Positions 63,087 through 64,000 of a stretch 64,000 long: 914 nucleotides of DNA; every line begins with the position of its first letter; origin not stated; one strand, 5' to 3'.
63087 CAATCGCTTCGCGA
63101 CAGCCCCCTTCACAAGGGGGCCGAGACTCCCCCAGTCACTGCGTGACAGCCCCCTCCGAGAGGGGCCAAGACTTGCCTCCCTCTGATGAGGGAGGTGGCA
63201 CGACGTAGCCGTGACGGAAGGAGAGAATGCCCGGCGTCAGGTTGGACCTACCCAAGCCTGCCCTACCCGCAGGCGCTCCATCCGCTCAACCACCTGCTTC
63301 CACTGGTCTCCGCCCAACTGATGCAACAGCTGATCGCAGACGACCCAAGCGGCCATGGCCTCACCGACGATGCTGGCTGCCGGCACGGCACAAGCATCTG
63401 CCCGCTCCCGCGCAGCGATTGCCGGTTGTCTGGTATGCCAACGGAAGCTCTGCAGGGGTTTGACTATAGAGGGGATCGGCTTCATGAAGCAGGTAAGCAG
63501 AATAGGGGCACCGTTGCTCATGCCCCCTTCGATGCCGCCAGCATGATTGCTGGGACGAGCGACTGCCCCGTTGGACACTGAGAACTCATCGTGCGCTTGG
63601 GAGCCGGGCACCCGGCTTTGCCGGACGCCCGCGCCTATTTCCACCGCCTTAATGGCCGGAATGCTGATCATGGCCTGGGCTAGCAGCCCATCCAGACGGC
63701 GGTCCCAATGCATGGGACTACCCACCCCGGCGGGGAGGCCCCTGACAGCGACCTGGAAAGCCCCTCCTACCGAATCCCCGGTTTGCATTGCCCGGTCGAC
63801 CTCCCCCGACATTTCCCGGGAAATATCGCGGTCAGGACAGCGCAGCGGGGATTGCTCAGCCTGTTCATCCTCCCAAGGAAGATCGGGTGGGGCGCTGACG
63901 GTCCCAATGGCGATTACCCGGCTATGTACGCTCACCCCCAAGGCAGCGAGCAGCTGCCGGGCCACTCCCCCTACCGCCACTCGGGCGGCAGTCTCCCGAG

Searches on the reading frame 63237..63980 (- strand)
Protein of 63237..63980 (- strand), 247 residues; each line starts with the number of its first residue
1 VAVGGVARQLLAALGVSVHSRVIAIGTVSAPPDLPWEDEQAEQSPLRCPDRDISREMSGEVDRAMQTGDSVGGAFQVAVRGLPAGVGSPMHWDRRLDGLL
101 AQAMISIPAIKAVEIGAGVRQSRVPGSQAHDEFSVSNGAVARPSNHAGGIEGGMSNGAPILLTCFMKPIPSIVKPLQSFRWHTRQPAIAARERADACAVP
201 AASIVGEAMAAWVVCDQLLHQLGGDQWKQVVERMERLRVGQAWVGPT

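Call 23: search_protein_families(library=pfam, proteins=[window:63237-63980:-])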
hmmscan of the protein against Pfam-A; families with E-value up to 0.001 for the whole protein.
window:63237-63980:- (247 aa): 1 family
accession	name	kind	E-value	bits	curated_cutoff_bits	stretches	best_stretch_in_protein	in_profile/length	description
PF01264.26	Chorismate_synt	-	6.9e-65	219.3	27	1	2-219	126-327/327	Chorismate synthase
